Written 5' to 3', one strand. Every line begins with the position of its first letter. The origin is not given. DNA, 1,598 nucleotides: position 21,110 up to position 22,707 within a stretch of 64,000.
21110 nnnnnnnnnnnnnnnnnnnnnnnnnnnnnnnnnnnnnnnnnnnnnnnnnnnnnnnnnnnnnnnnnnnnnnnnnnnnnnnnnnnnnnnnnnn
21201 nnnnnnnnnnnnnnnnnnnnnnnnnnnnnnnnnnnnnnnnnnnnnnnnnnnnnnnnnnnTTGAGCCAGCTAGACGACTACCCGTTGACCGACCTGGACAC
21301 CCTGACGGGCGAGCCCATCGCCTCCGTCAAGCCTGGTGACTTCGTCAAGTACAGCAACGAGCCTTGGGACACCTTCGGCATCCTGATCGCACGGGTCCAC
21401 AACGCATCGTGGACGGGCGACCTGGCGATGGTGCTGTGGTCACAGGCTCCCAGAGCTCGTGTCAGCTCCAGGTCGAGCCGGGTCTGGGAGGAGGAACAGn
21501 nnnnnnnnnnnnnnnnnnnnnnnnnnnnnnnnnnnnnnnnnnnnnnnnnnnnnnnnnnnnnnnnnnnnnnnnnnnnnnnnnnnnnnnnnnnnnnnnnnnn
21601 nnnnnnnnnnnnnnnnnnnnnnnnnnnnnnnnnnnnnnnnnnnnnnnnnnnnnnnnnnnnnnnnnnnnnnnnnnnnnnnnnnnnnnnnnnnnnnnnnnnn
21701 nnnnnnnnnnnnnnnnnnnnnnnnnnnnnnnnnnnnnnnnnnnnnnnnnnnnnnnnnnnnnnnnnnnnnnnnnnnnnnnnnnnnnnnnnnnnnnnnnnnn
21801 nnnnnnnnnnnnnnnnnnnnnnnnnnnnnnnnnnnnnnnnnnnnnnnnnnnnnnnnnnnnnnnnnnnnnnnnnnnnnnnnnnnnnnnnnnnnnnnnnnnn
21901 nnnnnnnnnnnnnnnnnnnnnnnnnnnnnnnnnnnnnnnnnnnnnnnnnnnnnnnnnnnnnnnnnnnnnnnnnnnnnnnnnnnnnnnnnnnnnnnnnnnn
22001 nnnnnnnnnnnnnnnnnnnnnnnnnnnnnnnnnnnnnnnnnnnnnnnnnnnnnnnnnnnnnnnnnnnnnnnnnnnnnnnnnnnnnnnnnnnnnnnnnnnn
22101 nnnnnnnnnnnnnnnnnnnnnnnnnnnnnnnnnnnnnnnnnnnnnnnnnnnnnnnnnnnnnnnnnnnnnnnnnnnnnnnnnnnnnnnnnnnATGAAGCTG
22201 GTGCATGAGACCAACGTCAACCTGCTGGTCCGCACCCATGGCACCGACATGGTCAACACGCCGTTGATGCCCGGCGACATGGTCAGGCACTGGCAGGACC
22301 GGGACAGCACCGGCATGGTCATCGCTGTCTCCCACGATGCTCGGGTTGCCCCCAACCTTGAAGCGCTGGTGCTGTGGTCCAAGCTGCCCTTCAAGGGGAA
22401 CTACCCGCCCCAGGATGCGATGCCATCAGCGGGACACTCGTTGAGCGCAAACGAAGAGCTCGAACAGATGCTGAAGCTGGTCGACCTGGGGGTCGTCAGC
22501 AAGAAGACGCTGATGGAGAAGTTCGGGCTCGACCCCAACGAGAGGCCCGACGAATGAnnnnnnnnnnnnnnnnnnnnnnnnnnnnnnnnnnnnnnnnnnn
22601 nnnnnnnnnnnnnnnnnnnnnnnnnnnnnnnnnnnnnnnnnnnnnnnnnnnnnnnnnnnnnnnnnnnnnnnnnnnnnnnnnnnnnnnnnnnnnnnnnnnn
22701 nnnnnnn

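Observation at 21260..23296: Six-member head-to-tail array of the VLWS subgroup of family A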

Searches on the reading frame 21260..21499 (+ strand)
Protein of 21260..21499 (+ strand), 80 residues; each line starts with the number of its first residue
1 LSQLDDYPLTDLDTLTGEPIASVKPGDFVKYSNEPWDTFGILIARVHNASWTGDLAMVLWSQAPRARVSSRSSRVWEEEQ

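Call 6: search_protein_families(library=pfam, proteins=[window:21260-21499:+], max_evalue=1)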
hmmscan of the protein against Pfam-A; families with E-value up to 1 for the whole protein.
window:21260-21499:+ (80 aa): 0 families

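Call 10: search_protein_families(library=phrogs, proteins=[window:21260-21499:+], max_evalue=1)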
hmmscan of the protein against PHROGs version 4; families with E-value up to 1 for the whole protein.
window:21260-21499:+ (80 aa): 0 families

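Call 86: search_protein_families(library=padloc, proteins=[window:21260-21499:+], max_evalue=1)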
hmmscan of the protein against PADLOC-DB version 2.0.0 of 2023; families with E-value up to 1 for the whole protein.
window:21260-21499:+ (80 aa): 0 families

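Call 87: search_protein_families(library=ncbifam, proteins=[window:21260-21499:+], max_evalue=1)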
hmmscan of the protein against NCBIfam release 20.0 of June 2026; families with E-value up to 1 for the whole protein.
window:21260-21499:+ (80 aa): 0 families

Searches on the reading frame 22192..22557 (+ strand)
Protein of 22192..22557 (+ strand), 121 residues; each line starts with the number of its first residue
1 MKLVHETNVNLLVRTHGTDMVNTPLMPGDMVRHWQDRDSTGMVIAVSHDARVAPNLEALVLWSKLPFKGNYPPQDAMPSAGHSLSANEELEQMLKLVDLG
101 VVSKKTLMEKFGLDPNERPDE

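Call 6: search_protein_families(library=pfam, proteins=[window:22192-22554:+], max_evalue=1)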
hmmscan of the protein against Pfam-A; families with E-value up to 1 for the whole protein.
window:22192-22554:+ (121 aa): 0 families

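Call 10: search_protein_families(library=phrogs, proteins=[window:22192-22554:+], max_evalue=1)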
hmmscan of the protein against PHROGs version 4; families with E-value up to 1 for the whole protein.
window:22192-22554:+ (121 aa): 0 families

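Call 11: search_dna_similar(query=window:22192-22554:+, collection=phages, mode=protein, max_evalue=0.01, max_rows=30)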
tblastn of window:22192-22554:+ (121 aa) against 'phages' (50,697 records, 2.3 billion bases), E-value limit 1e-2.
No match.

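Call 13: find_homologous_proteins(query=A2, max_evalue=0.01)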
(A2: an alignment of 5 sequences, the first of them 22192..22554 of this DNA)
Query A2 (5 sequences) (121 aa, profile of the alignment): 20 proteins with E <= 0.01 among 414 candidates.
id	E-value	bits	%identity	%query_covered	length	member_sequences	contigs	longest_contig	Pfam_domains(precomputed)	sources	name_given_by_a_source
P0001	1.6e-33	132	100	100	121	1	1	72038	-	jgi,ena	jgi:hypothetical protein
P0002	2.5e-24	103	29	26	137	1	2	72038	-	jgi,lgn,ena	jgi:hypothetical protein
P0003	7.2e-21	92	41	33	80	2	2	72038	-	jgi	jgi:hypothetical protein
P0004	3.8e-18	83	53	100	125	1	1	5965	-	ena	-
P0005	4.2e-18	83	40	35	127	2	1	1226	-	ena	-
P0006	3.0e-16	77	32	45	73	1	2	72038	-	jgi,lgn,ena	jgi:hypothetical protein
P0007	4.6e-16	76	56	98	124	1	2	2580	-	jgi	jgi:hypothetical protein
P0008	7.7e-16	76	39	33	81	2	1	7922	-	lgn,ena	-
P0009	1.1e-15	75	39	33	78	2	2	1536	-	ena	-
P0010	1.1e-15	75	57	100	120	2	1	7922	-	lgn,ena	-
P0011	4.0e-15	73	69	60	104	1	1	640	-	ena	-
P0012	5.0e-15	73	61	100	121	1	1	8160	-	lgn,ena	-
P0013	2.8e-13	68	41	33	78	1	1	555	-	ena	-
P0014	5.7e-11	60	31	47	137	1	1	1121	-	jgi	jgi:hypothetical protein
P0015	1.9e-9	55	38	37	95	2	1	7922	-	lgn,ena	-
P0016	1.2e-4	40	42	50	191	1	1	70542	PF07068.18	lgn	-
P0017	2.1e-4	39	34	38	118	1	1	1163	PF07068.18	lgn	-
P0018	1.7e-3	36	40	36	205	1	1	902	PF07068.18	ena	-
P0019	7.6e-3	34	46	37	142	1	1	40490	PF07068.18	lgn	-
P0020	9.6e-3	34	35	33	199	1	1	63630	PF07068.18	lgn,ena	-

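Call 15: find_encoding_contigs(protein=P0010, flank=10000, max_places=4)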
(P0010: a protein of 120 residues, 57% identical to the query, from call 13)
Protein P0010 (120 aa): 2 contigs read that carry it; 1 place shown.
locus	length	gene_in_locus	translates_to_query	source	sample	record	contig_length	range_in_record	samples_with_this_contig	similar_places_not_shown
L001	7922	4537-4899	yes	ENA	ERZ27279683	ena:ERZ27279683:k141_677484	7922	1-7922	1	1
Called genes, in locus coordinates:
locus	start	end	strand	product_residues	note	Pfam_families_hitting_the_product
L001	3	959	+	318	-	?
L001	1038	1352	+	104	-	-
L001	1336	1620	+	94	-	-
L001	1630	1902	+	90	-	-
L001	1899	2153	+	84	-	-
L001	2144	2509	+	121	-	-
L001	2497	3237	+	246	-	PF00557:Peptidase_M24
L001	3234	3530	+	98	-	-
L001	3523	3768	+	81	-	-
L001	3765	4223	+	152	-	-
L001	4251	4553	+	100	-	-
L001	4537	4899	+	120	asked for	-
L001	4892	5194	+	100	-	-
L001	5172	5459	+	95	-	-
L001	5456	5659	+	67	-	-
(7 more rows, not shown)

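Call 18: find_encoding_contigs(protein=P0016, flank=10000, max_places=2)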
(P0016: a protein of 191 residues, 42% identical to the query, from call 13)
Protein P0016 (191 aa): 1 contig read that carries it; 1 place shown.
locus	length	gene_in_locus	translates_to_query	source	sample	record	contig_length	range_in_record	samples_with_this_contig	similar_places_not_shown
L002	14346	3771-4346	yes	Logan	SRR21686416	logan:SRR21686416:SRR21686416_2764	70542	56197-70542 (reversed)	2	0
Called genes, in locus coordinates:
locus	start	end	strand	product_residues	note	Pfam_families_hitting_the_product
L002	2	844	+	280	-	?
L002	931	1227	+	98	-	-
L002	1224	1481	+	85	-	-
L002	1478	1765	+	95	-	-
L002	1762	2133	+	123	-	-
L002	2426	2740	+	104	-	-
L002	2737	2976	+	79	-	-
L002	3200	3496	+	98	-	-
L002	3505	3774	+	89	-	-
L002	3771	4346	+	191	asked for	PF07068:Gp23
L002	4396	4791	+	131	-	-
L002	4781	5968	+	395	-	PF04674:Phi_1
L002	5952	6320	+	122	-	-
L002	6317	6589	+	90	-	-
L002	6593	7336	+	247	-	-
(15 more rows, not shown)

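Call 19: find_encoding_contigs(protein=P0020, flank=10000, max_places=2)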
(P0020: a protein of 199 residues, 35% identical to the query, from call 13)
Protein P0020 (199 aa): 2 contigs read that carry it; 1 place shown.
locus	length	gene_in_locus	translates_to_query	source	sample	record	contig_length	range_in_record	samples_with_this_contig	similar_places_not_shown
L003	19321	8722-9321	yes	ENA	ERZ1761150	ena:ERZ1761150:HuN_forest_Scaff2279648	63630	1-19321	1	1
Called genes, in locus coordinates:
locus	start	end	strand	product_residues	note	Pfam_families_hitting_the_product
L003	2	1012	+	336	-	?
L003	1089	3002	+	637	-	PF01145:Band_7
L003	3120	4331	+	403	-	PF00004:AAA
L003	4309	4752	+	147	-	-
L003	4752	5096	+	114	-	-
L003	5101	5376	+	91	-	PF26092:T4_Y16D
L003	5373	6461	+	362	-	-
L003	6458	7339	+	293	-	PF00557:Peptidase_M24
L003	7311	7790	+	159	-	-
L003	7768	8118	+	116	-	-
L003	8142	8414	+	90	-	-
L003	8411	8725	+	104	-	-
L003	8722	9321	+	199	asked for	PF07068:Gp23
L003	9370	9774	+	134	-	-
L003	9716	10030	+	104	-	-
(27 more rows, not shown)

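Call 22: search_protein_families(library=pfam, proteins=[P0016, P0017, P0018, P0019, P0020, P0015, P0014], max_evalue=10)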
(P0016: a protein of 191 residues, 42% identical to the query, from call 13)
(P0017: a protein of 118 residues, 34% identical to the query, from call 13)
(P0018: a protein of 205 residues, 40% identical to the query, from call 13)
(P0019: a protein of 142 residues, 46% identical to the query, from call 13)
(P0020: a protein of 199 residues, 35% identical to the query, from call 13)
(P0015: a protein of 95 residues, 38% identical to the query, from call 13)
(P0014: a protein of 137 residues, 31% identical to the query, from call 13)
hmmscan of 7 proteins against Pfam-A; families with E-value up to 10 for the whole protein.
P0016 (191 aa): 1 family
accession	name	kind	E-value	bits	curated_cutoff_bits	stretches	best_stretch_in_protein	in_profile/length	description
PF07068.17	Gp23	-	3e-07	30.6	24.4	1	68-105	12-49/376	Major capsid protein Gp23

P0017 (118 aa): 1 family
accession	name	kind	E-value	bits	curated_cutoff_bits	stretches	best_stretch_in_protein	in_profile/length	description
PF07068.17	Gp23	-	3.9e-08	33.5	24.4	1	75-110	12-47/376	Major capsid protein Gp23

P0018 (205 aa): 1 family
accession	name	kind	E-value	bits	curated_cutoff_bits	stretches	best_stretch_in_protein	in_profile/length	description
PF07068.17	Gp23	-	2.8e-12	47.2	24.4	1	70-115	3-45/376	Major capsid protein Gp23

P0019 (142 aa): 2 families
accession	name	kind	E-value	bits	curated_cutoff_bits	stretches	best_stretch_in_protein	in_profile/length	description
PF07068.17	Gp23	-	2.9e-07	30.7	24.4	1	73-127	7-61/376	Major capsid protein Gp23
PF12073.14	DUF3553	-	0.0098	15.9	20.3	1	32-61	1-30/50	Protein of unknown function (DUF3553)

P0020 (199 aa): 1 family
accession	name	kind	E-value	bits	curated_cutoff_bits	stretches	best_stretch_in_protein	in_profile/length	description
PF07068.17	Gp23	-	4.6e-08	33.3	24.4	1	74-115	4-45/376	Major capsid protein Gp23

P0015 (95 aa): 1 family
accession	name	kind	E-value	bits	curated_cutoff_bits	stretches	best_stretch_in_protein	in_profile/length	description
PF07068.17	Gp23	-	0.068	13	24.4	1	71-92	27-48/376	Major capsid protein Gp23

P0014 (137 aa): 1 family
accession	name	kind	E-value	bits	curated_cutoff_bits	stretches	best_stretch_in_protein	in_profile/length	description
PF07068.17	Gp23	-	0.04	13.8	24.4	1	89-112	315-337/376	Major capsid protein Gp23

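Call 31: search_solved_structures(query=P0018, max_evalue=10, show_alignments=3)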
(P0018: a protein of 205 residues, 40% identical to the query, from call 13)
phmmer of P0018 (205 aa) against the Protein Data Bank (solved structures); distinct sequences matched with E-value up to 10: 8.
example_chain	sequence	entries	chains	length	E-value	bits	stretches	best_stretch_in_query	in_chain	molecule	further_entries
5vf3_A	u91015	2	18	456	0.015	18.2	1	77-113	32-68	Major capsid protein | Mature major capsid protein gp23*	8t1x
8t9r_A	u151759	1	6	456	0.015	18.2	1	77-113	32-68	Mature major capsid protein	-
8gmo_0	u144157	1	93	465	0.015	18.1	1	77-113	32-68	Mature major capsid protein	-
6uzc_a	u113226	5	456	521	0.017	17.9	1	77-113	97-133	Major capsid protein | gp23, major capsid protein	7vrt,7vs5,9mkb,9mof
6i1r_A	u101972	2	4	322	0.63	12.8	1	101-151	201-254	CMP-sialic acid transporter 1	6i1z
7tau_A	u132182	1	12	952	0.84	12.4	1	15-51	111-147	Hexon protein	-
6i9i_A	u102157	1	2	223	0.93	12.3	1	103-175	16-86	RV-Gn1 Heavy chain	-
4px1_A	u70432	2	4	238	1.5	11.6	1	49-100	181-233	Maleylacetoacetate isomerase (Glutathione S-transferase)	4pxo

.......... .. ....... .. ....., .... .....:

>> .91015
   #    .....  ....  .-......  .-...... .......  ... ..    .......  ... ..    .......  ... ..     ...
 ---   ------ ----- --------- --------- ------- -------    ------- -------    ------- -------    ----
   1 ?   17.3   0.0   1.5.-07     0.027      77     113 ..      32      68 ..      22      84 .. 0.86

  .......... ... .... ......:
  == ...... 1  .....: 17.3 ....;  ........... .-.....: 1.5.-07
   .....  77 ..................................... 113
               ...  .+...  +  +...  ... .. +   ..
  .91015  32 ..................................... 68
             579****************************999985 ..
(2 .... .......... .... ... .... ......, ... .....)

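Call 76: predict_structure(alignment_id=A4)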
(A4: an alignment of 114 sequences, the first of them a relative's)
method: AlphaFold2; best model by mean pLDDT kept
length: 199 residues; sequences in the alignment: 114
mean_pLDDT: 80.4   pTM: 0.42
mean pLDDT of the five models: 80.4, 79.0, 78.4, 78.1, 77.5
residues with pLDDT >= 90: 81; 70-90: 64; 50-70: 49; < 50: 5
segments of 3 or more residues with pLDDT < 50: none
pLDDT, mean of each block of 10 residues (from residue 1): 93 96 87 87 96 97 97 75 64 62 63 77 94 89 76 71 50 67 90 76
secondary structure, 60 per line:
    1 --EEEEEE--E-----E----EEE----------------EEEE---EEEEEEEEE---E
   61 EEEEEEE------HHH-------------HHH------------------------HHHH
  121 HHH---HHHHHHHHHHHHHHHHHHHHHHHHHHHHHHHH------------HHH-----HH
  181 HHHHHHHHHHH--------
elements in order: E3-8 E22-24 E41-44 E48-56 E60-67 H117-123 H127-158 H179-191

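Call 81: find_encoding_contigs(protein=window:22192-22557:+, flank=10000, max_places=3)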
Protein window:22192-22557:+ (121 aa): 1 contig read that carries it; 1 place shown.
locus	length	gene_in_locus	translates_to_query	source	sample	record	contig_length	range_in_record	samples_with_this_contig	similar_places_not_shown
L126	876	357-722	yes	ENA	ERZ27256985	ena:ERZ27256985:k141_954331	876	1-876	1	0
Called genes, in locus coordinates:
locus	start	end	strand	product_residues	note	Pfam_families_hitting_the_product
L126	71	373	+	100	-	-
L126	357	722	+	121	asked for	-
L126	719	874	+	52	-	?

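Call 83: find_encoding_contigs(protein=P0019, flank=10000, max_places=2)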
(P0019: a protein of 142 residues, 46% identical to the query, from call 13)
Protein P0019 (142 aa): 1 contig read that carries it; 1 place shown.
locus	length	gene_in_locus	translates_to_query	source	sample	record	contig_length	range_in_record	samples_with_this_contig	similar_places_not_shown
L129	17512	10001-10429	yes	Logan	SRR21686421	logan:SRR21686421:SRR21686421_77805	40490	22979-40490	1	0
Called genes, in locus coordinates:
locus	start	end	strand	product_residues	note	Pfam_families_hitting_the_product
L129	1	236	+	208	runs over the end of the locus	-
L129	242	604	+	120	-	-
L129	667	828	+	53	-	-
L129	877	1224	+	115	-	-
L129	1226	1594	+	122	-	-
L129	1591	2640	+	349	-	PF14388:DUF4419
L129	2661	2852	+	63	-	-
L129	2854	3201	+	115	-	-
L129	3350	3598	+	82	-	-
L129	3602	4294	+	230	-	-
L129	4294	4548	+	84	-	-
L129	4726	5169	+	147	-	-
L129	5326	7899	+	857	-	PF17795:Vault_3 (faint), PF11978:MVP_shoulder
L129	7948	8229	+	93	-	-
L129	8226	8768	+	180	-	-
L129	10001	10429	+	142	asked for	PF07068:Gp23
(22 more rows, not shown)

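Call 86: search_protein_families(library=padloc, proteins=[window:22192-22554:+, P0020], max_evalue=1)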
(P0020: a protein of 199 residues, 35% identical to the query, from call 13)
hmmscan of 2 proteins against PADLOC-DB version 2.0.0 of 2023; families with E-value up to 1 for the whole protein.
window:22192-22554:+ (121 aa): 0 families

P0020 (199 aa): 0 families

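Call 87: search_protein_families(library=ncbifam, proteins=[window:22192-22554:+, P0020], max_evalue=1)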
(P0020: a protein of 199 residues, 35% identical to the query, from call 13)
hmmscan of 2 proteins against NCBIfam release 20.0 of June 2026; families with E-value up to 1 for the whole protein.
window:22192-22554:+ (121 aa): 1 family
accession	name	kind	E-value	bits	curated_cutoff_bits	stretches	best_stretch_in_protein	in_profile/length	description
TIGR00498.1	lexA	equivalog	0.15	11.6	110.95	1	3-51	108-157/203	transcriptional repressor LexA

P0020 (199 aa): 0 families
